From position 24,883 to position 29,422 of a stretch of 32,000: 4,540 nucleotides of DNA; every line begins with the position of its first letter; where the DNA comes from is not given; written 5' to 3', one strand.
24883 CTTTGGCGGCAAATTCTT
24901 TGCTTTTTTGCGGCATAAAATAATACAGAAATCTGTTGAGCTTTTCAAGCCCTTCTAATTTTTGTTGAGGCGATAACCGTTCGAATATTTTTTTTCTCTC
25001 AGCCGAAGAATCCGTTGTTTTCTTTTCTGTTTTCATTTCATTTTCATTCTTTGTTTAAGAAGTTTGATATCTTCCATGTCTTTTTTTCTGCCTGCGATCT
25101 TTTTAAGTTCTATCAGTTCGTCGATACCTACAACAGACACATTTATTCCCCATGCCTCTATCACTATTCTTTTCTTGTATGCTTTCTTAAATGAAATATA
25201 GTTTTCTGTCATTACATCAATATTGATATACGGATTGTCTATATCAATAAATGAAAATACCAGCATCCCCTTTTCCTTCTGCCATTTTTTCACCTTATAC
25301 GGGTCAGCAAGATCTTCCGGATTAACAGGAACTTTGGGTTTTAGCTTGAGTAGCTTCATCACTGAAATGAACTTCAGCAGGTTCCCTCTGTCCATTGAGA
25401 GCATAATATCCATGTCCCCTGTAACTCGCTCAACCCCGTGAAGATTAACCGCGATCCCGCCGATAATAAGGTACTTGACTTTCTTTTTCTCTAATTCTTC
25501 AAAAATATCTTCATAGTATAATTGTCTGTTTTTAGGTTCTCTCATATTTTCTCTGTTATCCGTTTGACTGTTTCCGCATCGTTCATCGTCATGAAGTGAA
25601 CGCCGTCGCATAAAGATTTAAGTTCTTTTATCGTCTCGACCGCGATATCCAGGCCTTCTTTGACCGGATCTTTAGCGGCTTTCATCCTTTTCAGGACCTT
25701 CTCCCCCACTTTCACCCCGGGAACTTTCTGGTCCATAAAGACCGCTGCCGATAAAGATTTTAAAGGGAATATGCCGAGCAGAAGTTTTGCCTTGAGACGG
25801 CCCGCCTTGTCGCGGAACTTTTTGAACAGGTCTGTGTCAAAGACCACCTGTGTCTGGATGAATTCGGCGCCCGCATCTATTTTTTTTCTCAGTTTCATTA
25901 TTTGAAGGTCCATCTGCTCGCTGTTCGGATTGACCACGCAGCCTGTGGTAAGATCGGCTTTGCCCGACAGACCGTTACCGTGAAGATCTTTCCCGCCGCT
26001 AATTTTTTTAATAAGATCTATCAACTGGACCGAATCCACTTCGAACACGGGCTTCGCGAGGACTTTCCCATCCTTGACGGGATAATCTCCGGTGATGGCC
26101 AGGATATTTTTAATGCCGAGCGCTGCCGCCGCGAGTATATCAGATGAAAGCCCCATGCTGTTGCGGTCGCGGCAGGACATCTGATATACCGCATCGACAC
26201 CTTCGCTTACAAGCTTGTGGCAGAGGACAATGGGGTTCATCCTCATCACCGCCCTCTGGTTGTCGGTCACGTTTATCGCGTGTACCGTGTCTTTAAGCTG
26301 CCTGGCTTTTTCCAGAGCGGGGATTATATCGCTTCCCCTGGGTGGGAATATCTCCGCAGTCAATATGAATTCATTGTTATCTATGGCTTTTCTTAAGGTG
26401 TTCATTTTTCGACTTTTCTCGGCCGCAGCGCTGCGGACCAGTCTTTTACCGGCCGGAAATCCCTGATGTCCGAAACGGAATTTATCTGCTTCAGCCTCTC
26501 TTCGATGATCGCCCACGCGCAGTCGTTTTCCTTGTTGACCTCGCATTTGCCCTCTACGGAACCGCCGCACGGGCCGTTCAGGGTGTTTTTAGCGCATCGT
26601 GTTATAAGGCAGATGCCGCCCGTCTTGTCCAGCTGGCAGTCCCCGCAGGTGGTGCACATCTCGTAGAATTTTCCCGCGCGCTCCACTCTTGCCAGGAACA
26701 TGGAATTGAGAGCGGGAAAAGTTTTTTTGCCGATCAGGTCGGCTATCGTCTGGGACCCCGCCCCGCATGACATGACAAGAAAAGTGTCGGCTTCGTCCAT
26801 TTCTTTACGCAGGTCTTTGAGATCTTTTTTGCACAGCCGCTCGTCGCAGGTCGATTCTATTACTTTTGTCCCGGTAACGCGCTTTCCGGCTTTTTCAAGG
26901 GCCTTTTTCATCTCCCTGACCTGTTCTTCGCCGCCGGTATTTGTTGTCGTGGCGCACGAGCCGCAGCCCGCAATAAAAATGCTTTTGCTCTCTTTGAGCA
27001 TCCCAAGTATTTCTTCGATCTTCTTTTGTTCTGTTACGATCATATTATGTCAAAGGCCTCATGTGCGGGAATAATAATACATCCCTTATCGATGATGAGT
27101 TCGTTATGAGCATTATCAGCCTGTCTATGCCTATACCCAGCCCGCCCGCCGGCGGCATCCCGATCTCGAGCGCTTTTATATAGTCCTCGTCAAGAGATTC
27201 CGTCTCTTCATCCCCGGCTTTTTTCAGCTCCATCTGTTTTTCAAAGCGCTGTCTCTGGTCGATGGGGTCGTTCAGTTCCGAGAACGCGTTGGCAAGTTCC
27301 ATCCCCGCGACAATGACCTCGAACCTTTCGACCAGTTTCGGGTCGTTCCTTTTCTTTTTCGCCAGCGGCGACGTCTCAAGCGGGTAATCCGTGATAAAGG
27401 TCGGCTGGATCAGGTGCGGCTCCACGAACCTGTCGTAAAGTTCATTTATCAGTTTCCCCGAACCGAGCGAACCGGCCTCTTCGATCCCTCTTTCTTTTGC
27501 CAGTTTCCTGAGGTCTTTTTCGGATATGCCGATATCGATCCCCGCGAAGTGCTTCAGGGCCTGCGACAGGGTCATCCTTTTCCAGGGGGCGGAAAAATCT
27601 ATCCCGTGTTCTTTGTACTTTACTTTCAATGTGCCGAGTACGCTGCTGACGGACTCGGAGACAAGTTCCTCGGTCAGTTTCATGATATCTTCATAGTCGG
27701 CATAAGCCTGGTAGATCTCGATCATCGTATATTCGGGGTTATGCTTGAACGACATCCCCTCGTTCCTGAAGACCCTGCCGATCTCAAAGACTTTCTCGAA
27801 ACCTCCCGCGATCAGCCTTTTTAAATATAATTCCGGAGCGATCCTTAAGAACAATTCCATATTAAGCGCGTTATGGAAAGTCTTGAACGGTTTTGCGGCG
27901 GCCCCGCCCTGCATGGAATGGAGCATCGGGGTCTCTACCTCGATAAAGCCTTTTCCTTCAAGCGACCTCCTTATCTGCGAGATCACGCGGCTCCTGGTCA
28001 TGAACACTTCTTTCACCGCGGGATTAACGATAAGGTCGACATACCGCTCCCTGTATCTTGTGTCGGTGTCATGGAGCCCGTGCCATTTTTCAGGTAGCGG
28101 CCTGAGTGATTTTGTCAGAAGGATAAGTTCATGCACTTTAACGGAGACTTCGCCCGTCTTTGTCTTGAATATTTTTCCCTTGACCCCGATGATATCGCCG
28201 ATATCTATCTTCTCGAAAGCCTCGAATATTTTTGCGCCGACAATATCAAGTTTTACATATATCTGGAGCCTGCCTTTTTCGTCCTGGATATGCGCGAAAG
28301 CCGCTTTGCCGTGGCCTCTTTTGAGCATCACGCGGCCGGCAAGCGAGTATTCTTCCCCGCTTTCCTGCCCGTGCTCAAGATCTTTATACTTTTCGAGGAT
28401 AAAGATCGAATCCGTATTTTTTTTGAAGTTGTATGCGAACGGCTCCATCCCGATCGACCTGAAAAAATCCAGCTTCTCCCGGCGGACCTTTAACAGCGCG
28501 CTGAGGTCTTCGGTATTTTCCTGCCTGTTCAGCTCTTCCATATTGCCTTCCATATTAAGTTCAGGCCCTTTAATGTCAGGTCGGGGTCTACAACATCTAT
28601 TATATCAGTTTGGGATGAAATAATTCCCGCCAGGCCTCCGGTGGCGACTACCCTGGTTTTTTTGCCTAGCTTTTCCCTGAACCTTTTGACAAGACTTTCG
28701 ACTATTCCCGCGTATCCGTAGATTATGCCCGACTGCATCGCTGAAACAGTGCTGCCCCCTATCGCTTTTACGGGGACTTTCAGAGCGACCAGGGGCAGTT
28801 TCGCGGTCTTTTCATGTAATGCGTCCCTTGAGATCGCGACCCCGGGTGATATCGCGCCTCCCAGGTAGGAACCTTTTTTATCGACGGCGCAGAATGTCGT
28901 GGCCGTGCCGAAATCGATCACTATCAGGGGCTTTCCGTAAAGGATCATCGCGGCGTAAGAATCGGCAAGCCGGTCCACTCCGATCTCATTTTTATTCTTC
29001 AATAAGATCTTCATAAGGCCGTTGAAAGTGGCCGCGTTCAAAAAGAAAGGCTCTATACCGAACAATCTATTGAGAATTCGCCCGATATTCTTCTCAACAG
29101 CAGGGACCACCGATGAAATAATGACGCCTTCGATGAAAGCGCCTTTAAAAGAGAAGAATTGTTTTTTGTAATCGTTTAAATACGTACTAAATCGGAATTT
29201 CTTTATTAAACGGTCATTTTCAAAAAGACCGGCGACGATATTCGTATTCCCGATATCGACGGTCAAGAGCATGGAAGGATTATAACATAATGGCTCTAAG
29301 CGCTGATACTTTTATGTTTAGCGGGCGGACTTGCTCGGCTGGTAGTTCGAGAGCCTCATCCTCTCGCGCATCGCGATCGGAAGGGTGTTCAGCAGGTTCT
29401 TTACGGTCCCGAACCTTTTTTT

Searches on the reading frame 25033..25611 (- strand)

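Call 66: search_protein_families(library=pfam, proteins=[window:25033-25611:-], max_evalue=0.01)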
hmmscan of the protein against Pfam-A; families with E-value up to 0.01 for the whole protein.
window:25033-25611:- (192 aa): 2 families
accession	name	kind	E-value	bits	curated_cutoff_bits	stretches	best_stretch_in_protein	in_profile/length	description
PF19502.5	DUF6036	-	1.1e-06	28.9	23.6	1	40-183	10-116/164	Nucleotidyltransferase of unknown function (DUF6036)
PF09970.15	DUF2204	-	0.0056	16.8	20.3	0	33-70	5-43/181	Nucleotidyl transferase of unknown function (DUF2204)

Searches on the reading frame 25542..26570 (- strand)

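Call 66: search_protein_families(library=pfam, proteins=[window:25542-26570:-], max_evalue=0.01)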
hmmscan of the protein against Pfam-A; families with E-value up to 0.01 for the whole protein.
window:25542-26570:- (342 aa): 1 family
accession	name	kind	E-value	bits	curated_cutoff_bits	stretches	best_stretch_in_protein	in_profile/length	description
PF02219.23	MTHFR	-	4.5e-42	144.8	24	1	59-341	2-285/287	Methylenetetrahydrofolate reductase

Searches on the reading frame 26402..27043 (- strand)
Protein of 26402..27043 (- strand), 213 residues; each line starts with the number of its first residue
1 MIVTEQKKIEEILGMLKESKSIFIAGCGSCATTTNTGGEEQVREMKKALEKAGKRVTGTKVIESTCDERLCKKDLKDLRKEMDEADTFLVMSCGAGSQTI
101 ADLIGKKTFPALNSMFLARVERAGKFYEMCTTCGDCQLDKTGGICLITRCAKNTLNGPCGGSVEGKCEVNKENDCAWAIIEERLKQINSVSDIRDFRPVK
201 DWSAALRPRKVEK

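Call 66: search_protein_families(library=pfam, proteins=[window:26402-27043:-], max_evalue=0.01)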
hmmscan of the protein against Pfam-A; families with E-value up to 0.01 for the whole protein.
window:26402-27043:- (213 aa): 1 family
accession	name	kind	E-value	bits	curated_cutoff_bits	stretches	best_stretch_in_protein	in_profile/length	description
PF12225.13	DUF5981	-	2e-32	111.1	23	1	109-203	1-95/95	Methylene-tetrahydrofolate reductase C terminal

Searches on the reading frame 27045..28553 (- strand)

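Call 66: search_protein_families(library=pfam, proteins=[window:27045-28553:-], max_evalue=0.01)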
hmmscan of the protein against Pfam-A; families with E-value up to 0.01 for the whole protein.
window:27045-28553:- (502 aa): 3 families
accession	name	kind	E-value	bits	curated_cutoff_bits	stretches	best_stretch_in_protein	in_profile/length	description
PF00152.25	tRNA-synt_2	-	8.8e-97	324.3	25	1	163-498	2-307/308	tRNA synthetases class II (D, K and N)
PF01336.31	tRNA_anti-codon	-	1.3e-17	64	27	1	70-146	2-75/75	OB-fold nucleic acid binding domain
PF01409.25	tRNA-synt_2d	-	9.9e-07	28.9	19.8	1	254-324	104-173/246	tRNA synthetases class II core domain (F)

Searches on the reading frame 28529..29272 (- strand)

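Call 66: search_protein_families(library=pfam, proteins=[window:28529-29272:-], max_evalue=0.01)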
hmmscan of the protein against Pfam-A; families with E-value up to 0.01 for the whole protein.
window:28529-29272:- (247 aa): 1 family
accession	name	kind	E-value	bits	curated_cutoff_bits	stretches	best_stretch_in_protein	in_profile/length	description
PF03309.20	Pan_kinase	-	1.2e-60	205.4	24.7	1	2-197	1-205/205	Type III pantothenate kinase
